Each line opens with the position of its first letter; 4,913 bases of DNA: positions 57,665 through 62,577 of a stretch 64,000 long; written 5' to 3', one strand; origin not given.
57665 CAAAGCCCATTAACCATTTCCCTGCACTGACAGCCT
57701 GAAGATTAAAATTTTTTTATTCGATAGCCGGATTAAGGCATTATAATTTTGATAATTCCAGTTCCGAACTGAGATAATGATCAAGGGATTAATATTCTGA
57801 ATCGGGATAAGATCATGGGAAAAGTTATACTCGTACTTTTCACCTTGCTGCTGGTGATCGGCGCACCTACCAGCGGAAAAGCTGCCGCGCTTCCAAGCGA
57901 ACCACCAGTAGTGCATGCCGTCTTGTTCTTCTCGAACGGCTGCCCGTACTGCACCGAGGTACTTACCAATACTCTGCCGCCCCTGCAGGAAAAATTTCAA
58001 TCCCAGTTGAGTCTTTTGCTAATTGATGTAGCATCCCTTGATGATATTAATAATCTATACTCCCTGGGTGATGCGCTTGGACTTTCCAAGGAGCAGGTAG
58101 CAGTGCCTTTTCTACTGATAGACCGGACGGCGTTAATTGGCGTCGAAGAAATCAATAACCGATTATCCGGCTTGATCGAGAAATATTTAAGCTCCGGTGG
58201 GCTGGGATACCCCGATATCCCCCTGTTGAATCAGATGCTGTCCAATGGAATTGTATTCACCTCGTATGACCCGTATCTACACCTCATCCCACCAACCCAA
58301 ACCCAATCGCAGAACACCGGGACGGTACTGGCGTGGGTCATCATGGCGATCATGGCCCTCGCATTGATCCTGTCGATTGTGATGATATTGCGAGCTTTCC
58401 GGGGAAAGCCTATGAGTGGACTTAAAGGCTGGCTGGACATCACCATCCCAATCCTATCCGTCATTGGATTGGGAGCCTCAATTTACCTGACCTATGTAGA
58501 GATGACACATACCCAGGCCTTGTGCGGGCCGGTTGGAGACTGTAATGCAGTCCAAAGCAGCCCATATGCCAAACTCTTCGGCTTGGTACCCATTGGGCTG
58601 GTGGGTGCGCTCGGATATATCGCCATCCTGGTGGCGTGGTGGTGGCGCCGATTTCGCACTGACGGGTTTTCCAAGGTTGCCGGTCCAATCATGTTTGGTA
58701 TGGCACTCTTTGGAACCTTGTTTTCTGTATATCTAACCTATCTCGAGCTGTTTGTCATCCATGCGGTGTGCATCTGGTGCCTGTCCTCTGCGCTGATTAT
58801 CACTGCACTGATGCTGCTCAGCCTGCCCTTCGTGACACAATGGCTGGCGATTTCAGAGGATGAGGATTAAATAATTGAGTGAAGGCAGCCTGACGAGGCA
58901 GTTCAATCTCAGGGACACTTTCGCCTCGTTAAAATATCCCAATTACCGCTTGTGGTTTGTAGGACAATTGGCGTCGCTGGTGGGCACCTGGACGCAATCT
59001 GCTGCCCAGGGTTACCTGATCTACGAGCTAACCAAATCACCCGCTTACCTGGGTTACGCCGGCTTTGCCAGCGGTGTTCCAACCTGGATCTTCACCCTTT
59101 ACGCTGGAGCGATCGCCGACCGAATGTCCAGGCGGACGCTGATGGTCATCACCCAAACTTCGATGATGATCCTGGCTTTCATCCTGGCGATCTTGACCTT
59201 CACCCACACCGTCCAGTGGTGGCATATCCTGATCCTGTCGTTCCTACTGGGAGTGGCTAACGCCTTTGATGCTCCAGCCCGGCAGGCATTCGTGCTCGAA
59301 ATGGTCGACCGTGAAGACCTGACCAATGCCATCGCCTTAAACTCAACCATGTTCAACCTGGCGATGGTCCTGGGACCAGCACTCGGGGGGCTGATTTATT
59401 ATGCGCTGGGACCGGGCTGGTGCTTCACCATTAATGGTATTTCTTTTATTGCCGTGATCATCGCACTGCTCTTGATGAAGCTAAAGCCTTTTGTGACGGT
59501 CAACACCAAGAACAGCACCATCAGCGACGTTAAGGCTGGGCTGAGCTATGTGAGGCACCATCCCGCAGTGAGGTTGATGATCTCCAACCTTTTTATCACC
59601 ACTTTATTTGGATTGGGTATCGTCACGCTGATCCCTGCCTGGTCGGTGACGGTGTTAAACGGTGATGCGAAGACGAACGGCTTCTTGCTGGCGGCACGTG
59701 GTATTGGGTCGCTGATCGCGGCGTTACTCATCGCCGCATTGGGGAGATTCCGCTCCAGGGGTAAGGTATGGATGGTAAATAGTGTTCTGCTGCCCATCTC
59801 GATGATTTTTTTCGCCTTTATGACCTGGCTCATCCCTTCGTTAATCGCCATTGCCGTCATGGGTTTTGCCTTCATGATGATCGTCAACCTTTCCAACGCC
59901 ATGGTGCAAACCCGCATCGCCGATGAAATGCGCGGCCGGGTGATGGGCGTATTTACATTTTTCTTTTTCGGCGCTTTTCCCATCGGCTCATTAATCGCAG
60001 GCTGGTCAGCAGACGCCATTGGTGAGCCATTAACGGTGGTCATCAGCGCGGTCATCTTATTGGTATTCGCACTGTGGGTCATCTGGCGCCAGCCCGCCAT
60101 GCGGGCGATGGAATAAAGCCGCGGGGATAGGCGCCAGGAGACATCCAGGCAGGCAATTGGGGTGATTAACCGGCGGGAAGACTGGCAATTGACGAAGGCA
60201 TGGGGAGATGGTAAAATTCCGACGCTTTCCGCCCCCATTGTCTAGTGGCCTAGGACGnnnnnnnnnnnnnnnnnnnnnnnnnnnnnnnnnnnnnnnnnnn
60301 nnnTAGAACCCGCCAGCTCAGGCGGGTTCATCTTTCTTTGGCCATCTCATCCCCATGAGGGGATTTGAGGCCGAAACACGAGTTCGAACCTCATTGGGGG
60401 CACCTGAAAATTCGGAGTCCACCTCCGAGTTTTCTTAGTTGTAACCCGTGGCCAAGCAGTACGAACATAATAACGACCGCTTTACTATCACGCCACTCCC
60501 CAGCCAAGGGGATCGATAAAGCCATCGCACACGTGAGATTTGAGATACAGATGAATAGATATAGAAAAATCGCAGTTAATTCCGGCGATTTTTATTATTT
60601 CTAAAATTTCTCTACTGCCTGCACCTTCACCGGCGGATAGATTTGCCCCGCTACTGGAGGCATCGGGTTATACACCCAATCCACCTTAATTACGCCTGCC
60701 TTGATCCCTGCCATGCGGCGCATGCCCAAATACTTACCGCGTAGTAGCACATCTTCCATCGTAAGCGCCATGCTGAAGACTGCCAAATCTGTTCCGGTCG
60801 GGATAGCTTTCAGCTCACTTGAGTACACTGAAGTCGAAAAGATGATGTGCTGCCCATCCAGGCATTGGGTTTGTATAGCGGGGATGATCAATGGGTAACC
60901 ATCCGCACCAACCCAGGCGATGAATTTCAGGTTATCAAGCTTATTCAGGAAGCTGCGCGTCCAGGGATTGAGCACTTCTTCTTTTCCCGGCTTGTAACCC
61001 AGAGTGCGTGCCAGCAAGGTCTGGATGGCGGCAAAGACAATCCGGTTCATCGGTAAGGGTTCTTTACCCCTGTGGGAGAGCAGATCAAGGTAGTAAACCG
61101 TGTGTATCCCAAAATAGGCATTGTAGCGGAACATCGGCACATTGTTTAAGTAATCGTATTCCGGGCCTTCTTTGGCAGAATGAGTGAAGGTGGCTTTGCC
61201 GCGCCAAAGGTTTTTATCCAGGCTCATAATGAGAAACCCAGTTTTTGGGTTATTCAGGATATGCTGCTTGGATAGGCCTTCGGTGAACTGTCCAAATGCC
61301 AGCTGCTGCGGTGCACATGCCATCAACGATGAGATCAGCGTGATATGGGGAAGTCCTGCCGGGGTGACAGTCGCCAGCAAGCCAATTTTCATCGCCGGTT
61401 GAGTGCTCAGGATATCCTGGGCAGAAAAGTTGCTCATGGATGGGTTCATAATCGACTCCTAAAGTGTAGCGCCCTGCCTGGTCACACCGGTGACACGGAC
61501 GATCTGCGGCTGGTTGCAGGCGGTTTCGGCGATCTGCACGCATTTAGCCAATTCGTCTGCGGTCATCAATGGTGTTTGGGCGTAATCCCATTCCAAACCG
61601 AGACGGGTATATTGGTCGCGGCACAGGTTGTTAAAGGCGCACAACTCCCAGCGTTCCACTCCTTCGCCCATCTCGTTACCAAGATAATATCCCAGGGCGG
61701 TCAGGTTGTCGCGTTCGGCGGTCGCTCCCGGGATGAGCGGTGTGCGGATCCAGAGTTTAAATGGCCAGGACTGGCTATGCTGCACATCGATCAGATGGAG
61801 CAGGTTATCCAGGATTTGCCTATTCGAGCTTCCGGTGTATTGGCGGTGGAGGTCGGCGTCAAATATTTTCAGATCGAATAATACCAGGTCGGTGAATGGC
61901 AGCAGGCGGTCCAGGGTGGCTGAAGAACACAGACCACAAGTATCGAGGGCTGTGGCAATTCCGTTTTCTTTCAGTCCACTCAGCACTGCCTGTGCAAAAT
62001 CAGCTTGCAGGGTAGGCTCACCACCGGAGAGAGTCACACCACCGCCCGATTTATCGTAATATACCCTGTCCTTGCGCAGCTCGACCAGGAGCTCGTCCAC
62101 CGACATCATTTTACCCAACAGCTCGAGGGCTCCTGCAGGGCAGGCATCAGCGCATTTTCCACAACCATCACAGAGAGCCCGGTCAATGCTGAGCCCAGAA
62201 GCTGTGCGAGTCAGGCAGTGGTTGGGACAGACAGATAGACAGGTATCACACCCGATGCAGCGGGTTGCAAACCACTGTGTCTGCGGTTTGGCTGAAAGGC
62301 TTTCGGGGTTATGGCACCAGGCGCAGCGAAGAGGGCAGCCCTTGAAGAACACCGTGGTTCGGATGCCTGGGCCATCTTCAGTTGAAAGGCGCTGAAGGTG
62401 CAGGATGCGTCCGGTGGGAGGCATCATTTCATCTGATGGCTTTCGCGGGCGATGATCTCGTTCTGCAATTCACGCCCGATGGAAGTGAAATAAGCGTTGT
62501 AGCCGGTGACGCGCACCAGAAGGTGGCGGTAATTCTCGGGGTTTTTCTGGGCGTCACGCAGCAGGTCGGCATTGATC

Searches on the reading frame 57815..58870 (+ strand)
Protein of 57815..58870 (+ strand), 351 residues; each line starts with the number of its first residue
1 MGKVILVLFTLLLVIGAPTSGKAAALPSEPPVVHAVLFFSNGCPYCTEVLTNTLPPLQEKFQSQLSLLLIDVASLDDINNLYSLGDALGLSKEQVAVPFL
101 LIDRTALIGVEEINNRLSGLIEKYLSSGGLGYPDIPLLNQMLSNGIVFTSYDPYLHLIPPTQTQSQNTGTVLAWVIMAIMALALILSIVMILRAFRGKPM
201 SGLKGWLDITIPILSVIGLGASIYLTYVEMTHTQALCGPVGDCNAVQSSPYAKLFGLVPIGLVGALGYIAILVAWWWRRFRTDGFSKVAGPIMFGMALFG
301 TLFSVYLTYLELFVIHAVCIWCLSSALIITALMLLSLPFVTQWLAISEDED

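Call 66: search_protein_families(library=pfam, proteins=[window:57815-58870:+], max_evalue=0.0001)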
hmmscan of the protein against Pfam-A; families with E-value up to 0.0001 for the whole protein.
window:57815-58870:+ (351 aa): 1 family
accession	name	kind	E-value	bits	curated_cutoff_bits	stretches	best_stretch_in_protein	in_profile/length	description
PF07884.19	VKOR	-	5.3e-26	91.8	27.5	1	211-336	3-133/134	Vitamin K epoxide reductase family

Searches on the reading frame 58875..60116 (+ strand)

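Call 66: search_protein_families(library=pfam, proteins=[window:58875-60116:+], max_evalue=0.0001)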
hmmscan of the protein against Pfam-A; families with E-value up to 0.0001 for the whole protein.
window:58875-60116:+ (413 aa): 3 families
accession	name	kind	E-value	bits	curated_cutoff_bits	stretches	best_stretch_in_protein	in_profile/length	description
PF05977.19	MFS_3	-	5.5e-60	203.7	27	1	15-402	3-390/524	Transmembrane secretion effector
PF07690.21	MFS_1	-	1.6e-40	139.6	33.4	1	28-371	2-346/347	Major Facilitator Superfamily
PF00083.30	Sugar_tr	-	2.4e-06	27.2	22.3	1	61-199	291-434/452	Sugar (and other) transporter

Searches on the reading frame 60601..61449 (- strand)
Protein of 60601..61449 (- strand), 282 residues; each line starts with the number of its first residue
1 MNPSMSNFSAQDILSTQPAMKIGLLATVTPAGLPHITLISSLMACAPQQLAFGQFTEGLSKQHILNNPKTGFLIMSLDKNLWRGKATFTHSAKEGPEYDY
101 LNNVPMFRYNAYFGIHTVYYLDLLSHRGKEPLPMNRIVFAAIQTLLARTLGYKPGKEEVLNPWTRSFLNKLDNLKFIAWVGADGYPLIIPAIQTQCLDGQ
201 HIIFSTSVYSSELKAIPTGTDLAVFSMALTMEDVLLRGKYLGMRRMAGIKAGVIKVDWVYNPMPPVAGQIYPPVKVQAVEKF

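Call 66: search_protein_families(library=pfam, proteins=[window:60601-61449:-], max_evalue=0.0001)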
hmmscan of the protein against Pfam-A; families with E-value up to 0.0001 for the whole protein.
window:60601-61449:- (282 aa): 1 family
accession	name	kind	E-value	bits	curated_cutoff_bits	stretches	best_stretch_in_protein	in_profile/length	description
PF01243.27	PNPOx_N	-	7.8e-07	29.9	28.1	0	21-101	13-85/120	Pyridoxamine 5'-phosphate oxidase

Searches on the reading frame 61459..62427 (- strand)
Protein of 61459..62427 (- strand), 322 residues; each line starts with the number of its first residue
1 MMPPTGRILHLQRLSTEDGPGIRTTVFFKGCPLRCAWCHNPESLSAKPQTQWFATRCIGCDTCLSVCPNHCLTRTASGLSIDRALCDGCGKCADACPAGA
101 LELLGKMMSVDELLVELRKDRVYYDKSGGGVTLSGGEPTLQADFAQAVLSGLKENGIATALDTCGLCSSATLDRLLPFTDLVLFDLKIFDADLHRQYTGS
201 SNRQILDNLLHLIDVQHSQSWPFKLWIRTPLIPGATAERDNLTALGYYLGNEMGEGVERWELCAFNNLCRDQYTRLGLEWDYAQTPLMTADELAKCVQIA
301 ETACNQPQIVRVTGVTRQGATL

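Call 66: search_protein_families(library=pfam, proteins=[window:61459-62427:-], max_evalue=0.0001)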
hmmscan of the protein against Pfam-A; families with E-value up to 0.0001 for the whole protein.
window:61459-62427:- (322 aa): 10 families
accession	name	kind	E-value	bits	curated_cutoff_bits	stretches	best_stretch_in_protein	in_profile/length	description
PF04055.27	Radical_SAM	-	2.3e-14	54.4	29.5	1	26-238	2-157/166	Radical SAM superfamily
PF00037.32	Fer4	-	2e-12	46.8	21.1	2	81-102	3-24/24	4Fe-4S binding domain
PF13353.11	Fer4_12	-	4.4e-12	46.9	22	1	18-205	2-136/137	4Fe-4S single cluster domain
PF12838.12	Fer4_7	-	2.2e-09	38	27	1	56-100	1-52/52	4Fe-4S dicluster domain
PF12837.12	Fer4_6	-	7.2e-09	35.6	25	1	81-101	4-24/24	4Fe-4S binding domain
PF13484.11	Fer4_16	-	3.2e-07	31.4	30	0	86-104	2-20/66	4Fe-4S double cluster binding domain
PF13237.11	Fer4_10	-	2.8e-06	27.6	25.5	1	80-107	3-22/53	4Fe-4S dicluster domain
PF13187.11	Fer4_9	-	6.7e-06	26.5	27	1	56-100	1-51/52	4Fe-4S dicluster domain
PF12797.12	Fer4_2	-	1.8e-05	24.8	24.5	0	81-98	5-22/22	4Fe-4S binding domain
PF14697.11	Fer4_21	-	3.8e-05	24.2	35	0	31-73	14-58/59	4Fe-4S dicluster domain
